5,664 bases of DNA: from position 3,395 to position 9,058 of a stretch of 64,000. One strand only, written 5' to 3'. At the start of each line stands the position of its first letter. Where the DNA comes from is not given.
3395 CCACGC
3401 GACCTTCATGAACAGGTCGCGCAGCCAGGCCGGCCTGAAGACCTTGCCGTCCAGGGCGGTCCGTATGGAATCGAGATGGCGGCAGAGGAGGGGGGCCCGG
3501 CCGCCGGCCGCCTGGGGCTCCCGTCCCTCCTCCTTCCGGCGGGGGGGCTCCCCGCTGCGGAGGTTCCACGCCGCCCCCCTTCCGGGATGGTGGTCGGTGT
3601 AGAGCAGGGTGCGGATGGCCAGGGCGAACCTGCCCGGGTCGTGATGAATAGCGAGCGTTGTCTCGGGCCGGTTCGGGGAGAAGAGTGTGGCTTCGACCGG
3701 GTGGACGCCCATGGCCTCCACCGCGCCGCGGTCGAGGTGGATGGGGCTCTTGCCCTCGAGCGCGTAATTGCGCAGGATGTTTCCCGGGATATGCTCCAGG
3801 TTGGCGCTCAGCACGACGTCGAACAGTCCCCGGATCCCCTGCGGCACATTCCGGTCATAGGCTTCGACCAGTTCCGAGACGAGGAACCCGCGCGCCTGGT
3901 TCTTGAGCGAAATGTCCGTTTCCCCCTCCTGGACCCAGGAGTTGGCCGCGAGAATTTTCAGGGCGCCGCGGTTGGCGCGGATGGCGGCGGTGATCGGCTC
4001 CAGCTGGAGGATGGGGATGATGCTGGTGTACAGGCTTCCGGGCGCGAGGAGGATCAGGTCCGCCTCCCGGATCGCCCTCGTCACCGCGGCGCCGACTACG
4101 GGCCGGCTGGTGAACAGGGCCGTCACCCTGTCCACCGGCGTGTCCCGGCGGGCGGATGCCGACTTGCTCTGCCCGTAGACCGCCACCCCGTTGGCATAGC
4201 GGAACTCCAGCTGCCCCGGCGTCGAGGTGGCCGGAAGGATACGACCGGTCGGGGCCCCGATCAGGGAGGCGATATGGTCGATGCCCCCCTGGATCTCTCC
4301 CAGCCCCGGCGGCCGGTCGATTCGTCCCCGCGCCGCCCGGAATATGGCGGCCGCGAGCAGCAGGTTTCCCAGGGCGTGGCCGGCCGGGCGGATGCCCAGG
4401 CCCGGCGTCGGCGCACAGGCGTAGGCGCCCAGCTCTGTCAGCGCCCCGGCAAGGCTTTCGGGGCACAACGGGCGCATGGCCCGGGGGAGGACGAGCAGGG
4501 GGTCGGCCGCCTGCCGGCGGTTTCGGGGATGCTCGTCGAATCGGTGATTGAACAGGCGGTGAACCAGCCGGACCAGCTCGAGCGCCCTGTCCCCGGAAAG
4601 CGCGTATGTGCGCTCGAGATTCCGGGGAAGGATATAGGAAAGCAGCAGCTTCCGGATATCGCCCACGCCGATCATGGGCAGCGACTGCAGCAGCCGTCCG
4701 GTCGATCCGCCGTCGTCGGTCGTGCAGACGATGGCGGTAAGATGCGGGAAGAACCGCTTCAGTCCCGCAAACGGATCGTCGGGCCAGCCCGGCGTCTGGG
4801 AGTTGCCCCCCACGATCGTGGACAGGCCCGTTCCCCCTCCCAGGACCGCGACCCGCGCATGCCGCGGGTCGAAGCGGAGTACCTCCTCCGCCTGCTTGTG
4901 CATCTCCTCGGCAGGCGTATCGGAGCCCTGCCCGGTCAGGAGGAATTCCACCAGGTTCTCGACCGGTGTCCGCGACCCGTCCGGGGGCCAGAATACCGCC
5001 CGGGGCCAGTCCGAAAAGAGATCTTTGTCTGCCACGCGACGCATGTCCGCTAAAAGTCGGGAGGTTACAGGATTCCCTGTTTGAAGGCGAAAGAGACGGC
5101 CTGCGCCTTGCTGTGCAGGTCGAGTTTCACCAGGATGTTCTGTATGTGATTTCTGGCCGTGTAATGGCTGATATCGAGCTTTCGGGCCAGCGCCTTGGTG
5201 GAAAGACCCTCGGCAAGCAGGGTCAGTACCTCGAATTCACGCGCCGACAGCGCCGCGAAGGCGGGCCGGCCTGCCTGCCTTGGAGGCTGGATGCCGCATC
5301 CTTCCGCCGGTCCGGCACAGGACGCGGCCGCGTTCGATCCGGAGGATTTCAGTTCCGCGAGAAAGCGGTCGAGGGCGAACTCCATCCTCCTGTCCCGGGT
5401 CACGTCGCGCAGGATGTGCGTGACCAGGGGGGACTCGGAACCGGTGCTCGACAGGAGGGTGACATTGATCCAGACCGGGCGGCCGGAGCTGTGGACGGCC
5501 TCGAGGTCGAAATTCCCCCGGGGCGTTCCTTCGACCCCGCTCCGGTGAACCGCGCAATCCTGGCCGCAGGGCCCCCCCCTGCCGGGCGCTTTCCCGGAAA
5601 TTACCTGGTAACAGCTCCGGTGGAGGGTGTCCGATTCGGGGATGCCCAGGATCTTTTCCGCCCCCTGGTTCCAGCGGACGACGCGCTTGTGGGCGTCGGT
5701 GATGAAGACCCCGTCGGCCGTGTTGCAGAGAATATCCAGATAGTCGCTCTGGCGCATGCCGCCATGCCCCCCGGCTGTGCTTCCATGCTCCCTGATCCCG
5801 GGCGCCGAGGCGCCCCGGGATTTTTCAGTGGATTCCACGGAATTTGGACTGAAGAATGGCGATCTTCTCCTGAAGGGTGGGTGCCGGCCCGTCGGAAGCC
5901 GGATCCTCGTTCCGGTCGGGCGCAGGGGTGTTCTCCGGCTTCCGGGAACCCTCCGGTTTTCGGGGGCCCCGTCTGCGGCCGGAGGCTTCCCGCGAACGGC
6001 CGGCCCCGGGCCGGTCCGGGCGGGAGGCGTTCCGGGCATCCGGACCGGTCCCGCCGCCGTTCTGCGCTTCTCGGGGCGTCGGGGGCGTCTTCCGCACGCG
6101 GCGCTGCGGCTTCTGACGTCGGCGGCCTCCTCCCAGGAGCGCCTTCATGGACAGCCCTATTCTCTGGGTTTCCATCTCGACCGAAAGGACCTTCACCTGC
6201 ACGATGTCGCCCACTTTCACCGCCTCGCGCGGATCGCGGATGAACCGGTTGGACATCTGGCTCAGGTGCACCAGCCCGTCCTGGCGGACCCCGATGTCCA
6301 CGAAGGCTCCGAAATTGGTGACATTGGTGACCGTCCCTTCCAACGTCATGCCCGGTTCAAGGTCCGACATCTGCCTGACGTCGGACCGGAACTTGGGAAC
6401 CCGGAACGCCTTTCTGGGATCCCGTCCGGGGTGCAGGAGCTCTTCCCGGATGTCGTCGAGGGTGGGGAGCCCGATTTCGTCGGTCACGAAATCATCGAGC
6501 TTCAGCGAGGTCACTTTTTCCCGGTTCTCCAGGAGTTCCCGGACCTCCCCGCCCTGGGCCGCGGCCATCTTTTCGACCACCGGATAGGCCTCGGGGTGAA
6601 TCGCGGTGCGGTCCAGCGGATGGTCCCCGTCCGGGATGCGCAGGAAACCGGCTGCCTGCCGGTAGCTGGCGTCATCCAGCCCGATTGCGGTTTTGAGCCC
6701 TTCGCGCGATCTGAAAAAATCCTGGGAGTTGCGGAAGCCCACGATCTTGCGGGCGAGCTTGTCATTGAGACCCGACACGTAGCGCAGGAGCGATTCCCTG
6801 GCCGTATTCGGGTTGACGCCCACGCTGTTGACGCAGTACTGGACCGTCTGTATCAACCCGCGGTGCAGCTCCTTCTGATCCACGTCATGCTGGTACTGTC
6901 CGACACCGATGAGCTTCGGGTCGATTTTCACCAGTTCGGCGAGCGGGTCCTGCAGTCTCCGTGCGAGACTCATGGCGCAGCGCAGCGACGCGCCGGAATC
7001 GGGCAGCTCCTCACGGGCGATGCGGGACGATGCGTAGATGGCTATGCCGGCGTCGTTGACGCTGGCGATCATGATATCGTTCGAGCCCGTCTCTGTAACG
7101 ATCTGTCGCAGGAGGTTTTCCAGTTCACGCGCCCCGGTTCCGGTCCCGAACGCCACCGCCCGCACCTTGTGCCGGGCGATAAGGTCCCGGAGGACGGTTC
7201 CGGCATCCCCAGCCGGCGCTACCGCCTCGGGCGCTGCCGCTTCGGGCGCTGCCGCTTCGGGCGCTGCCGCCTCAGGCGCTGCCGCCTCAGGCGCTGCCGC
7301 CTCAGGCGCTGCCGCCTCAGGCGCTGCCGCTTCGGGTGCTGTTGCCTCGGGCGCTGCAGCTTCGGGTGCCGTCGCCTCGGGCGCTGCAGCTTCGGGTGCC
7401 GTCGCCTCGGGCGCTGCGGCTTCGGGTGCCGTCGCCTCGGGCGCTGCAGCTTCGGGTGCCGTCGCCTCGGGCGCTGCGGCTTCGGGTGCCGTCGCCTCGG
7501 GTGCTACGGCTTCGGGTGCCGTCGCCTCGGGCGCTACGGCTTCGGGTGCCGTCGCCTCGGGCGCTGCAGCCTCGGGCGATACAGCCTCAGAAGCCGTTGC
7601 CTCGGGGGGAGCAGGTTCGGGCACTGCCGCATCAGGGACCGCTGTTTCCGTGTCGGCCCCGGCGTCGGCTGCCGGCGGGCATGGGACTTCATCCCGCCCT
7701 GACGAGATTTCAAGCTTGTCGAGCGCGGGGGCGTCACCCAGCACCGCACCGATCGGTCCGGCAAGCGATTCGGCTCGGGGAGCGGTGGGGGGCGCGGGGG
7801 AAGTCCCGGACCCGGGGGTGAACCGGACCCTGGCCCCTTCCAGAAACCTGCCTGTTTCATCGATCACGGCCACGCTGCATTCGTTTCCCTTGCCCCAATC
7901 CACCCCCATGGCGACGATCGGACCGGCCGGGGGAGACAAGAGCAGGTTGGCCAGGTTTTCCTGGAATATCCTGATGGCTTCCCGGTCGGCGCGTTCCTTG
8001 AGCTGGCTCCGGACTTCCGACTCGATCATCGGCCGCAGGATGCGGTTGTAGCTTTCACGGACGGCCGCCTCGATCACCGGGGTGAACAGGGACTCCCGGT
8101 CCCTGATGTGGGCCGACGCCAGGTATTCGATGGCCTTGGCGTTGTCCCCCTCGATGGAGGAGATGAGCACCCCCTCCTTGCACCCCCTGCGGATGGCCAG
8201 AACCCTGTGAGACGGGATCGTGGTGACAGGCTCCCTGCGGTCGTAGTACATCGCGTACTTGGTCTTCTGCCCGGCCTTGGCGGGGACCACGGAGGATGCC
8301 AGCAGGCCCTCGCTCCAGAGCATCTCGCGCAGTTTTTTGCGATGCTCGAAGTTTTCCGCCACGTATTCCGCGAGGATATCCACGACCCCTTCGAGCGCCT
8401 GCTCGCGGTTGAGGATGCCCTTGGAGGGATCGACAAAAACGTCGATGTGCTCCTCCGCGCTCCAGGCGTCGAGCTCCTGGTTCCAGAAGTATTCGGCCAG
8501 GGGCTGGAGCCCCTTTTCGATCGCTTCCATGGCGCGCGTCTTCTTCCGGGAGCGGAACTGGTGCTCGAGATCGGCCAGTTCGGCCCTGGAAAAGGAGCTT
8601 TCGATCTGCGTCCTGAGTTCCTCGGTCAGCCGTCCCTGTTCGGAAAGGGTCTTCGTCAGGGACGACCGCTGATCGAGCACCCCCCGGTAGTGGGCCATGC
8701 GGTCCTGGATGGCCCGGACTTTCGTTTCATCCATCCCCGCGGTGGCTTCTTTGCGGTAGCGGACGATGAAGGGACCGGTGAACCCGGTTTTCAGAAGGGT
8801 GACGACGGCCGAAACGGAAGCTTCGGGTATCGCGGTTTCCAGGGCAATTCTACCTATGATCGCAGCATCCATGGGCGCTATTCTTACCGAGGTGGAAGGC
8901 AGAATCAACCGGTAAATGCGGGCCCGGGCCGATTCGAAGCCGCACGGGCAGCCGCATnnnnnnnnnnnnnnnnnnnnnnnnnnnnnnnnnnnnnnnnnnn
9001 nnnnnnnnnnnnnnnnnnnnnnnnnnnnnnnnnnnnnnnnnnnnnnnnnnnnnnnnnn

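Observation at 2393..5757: Oversized YvcK/CofD-family protein (749 aa) with an uncharacterised ~300-aa C-terminal extension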

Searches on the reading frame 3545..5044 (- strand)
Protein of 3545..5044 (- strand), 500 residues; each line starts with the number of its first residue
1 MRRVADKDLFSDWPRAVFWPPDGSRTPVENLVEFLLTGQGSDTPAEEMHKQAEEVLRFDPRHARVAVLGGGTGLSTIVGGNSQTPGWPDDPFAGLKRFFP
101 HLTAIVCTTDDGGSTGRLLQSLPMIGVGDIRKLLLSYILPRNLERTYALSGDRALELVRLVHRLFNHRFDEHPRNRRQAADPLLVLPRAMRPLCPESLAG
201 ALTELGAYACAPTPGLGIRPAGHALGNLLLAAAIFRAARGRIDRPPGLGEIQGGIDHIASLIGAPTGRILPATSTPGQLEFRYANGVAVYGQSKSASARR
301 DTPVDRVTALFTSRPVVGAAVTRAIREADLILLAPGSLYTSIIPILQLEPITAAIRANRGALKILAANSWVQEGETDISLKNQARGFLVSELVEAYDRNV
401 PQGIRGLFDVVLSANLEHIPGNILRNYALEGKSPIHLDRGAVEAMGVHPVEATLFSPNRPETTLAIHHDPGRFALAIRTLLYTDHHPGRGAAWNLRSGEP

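Call 42: search_solved_structures(query=window:3545-5044:-, max_evalue=0.001, show_alignments=3)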
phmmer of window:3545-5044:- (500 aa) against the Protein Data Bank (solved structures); distinct sequences matched with E-value up to 0.001: 5.
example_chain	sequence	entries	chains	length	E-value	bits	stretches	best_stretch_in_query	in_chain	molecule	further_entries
2o2z_A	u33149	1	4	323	2.4e-19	72.7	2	221-450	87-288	hypothetical protein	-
2hzb_A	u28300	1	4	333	3.4e-19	72.2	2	221-450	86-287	Hypothetical UPF0052 protein BH3568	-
2ppv_A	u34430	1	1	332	2.7e-15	59.3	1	258-449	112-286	Uncharacterized protein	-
2q7x_A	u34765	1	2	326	1.9e-14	56.6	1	247-378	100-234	UPF0052 protein SP_1565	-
2p0y_A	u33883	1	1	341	7.1e-14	54.7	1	221-377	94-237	Hypothetical protein lp_0780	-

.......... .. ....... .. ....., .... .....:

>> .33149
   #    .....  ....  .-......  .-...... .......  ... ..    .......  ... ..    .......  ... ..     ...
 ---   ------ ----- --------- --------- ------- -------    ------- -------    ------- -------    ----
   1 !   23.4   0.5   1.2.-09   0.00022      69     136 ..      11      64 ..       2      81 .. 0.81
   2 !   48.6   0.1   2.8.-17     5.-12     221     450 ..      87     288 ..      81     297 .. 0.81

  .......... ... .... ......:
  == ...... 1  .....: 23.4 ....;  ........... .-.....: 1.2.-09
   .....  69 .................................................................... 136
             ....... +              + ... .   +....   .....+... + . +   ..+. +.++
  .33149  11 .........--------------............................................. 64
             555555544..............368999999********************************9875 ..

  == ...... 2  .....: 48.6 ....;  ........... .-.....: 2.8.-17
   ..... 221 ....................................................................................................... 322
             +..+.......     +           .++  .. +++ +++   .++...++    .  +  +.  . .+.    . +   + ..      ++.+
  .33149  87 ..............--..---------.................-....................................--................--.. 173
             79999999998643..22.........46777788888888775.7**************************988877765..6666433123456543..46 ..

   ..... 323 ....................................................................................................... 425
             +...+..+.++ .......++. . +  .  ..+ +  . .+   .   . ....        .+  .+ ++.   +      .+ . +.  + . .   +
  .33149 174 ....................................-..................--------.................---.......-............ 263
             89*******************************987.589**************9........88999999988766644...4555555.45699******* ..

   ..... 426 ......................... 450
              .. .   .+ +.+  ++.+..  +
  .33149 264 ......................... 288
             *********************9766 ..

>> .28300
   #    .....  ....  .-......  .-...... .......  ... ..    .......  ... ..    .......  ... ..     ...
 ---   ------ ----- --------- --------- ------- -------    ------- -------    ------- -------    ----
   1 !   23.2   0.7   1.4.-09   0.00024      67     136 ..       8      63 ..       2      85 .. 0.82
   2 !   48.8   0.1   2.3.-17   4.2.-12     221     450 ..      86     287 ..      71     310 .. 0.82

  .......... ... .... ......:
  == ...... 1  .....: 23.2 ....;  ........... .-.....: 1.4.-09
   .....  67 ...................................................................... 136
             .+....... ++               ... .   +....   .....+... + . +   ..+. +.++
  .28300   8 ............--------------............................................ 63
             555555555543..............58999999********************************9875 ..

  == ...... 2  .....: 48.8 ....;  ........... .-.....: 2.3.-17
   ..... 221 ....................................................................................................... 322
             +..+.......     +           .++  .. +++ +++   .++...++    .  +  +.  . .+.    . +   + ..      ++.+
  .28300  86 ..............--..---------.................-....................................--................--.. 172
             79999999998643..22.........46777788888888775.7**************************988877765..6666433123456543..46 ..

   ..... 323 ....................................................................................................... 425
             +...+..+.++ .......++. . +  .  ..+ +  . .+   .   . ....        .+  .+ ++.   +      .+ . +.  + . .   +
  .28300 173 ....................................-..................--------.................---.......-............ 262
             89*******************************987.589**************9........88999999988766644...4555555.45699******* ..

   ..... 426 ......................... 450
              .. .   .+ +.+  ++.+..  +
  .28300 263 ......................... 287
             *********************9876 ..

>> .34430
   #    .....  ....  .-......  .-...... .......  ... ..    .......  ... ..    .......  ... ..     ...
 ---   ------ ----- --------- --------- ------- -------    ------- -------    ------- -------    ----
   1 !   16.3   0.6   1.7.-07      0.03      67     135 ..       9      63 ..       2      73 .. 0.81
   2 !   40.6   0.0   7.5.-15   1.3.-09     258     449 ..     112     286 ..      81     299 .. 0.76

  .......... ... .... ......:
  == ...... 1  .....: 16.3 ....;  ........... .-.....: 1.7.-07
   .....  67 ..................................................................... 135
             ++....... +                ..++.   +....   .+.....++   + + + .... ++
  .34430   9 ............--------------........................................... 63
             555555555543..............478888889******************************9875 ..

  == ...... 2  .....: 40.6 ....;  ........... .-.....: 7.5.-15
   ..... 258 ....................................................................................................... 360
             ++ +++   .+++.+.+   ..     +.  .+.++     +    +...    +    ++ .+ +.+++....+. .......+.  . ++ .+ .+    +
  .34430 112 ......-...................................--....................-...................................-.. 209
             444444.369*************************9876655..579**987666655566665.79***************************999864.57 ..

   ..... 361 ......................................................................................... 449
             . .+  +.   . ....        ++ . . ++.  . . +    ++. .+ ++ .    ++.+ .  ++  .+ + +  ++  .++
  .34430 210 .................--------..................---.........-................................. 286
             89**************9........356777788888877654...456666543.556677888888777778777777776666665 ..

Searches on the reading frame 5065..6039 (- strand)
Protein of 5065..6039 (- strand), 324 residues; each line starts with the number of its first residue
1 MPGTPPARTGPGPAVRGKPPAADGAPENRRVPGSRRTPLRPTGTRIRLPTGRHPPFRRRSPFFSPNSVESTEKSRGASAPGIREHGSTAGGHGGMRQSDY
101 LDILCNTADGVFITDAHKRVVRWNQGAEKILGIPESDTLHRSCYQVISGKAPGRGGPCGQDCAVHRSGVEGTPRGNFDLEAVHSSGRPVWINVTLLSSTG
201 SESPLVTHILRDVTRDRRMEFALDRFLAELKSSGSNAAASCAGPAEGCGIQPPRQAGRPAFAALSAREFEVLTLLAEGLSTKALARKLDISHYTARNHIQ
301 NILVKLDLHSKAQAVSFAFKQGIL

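Call 3: search_protein_families(library=pfam, proteins=[window:5065-6039:-], max_evalue=0.01)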
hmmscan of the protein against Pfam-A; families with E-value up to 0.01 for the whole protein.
window:5065-6039:- (324 aa): 9 families
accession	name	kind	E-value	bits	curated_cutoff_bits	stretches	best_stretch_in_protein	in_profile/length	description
PF00196.25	GerE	-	3.7e-16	58.9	23.5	1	263-318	2-57/57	Bacterial regulatory proteins, luxR family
PF13426.13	PAS_9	-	2.6e-09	37.7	27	1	109-214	2-102/103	PAS domain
PF00989.32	PAS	-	1.1e-07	32.3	22.6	1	102-153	5-56/113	PAS fold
PF12840.13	HTH_20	-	8.5e-06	26.1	27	1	270-308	8-47/51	Helix-turn-helix domain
PF08281.18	Sigma70_r4_2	-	0.0001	22.3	25.7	1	261-306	8-54/54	Sigma-70, region 4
PF08448.16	PAS_4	-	0.00011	22.9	23.1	1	107-217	4-109/110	PAS fold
PF13188.13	PAS_8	-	0.00026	21.2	21.8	1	106-138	9-43/65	PAS domain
PF13384.12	HTH_23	-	0.00029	21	24.6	1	267-300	6-39/50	Homeodomain-like domain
PF08279.18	HTH_11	-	0.0063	16.8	25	0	267-302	1-39/55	HTH domain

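Call 4: search_protein_families(library=ncbifam, proteins=[window:5065-6039:-], max_evalue=0.01)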
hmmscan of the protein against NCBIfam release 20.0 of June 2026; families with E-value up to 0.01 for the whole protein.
window:5065-6039:- (324 aa): 26 families (the best 25 are shown)
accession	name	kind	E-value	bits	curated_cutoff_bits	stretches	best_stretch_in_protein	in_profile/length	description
NF047785.1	respo_reg_MadR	equivalog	1.6e-12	47.2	300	1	262-324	147-209/209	MadR family response regulator transcription factor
TIGR03020.2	EpsA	equivalog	3.5e-12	46.5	170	1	261-317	188-244/247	XrtB/PEP-CTERM-associated transcriptional regulator EpsA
NF052366.1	photon_PedR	equivalog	1.3e-11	44.4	120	1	263-322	2-61/74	photosynthetic electron transport-dependent transcriptional regulator PedR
NF007935.0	PRK10651.1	equivalog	3e-10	39.6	250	1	255-320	147-212/216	two-component system response regulator NarL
NF007708.0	PRK10403.1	equivalog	1.5e-09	37.6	343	1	259-315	149-205/215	nitrate/nitrite response regulator protein NarP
NF052445.1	RespRegMctR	equivalog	1.8e-09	37.3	300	1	262-323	143-204/205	two-component system response regulator MctR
TIGR03541.1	reg_near_HchA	equivalog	5.4e-08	32.6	215.6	1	262-322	170-230/232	PA1136 family autoinducer-binding transcriptional regulator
NF041232.1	BagY_FevT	exception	9.3e-08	31.3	700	1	263-316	296-349/367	LuxR family transcriptional regulator BagY/FevT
NF007403.0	PRK09935.1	equivalog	3.8e-07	29.9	271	1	261-319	147-205/210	fimbria biosynthesis transcriptional regulator FimZ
NF003420.0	PRK04841.1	equivalog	4.4e-07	28.3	537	1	263-318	838-893/903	HTH-type transcriptional regulator MalT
NF011896.0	PRK15369.1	equivalog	5.4e-07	29.4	242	1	262-322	148-208/211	two component system response regulator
NF041830.1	RR_TF_ErdR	exception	5.9e-07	29.4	390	1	256-315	143-202/213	response regulator transcription factor ErdR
NF007505.1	PRK10100.1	equivalog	1.2e-06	28.4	250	1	262-318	143-199/204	biofilm master transcriptional regulator CsgD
TIGR00229.1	sensory_box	domain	2.1e-06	27.9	22.9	1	100-221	7-124/126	PAS domain S-box protein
TIGR01884.1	cas_HTH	subfamily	9.6e-06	25.1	60.2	1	254-301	130-179/202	CRISPR-associated CARF protein Csa3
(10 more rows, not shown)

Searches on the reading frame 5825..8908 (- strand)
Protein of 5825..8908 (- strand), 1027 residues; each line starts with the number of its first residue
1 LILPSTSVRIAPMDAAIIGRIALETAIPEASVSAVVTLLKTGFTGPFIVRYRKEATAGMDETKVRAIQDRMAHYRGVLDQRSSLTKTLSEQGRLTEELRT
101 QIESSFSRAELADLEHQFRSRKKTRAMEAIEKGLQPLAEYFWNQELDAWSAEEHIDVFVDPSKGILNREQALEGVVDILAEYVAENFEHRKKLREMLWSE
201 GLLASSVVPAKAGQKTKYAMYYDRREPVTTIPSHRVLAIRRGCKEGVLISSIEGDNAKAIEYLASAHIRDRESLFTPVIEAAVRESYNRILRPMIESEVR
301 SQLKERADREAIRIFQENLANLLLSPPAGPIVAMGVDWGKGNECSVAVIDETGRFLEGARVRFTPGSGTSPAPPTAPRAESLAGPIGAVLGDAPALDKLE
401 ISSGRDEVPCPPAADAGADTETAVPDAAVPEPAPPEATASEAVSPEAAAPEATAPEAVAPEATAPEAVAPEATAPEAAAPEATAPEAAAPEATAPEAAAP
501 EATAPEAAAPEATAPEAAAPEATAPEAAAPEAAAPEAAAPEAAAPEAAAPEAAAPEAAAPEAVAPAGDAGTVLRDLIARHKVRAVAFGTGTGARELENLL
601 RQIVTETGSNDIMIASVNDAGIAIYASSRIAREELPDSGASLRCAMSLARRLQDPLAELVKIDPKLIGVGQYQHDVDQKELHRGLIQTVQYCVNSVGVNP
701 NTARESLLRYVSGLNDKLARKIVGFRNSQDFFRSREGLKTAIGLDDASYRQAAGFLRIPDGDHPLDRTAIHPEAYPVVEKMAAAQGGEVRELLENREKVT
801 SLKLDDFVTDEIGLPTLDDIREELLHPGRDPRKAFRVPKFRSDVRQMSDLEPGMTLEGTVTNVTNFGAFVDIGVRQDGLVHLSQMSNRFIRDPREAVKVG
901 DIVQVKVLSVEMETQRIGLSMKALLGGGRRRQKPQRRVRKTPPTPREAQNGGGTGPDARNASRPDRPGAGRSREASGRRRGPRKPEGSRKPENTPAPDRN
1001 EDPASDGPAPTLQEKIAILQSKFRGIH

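Call 3: search_protein_families(library=pfam, proteins=[window:5825-8908:-], max_evalue=0.01)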
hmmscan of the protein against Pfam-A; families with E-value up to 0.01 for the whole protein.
window:5825-8908:- (1027 aa): 8 families
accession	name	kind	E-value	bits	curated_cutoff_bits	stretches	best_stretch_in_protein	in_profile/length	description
PF22706.1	Tex_central_region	-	2.1e-31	109.7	27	1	151-315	6-178/178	Tex central region-like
PF17674.7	HHH_9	-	9.1e-23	81.4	23.1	1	763-832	1-70/70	HHH domain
PF00575.29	S1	-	1.1e-21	77.4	22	1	850-922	2-74/74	S1 RNA binding domain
PF16921.10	Tex_YqgF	-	1.3e-21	77.8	27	1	568-653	42-126/126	Tex protein YqgF-like domain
PF12836.13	HHH_3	-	3.9e-18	65.7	27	1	693-757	1-65/65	Helix-hairpin-helix motif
PF09371.15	Tex_N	-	5.4e-18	64.9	32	1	17-88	3-74/75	Tex-like protein N-terminal domain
PF23459.1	S1_RRP5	-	1.9e-06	28.8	27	1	850-920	1-71/72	RRP5 S1 domain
PF14639.11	YqgF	-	1.1e-05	25.7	35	1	574-660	56-147/150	Holliday-junction resolvase-like of SPT6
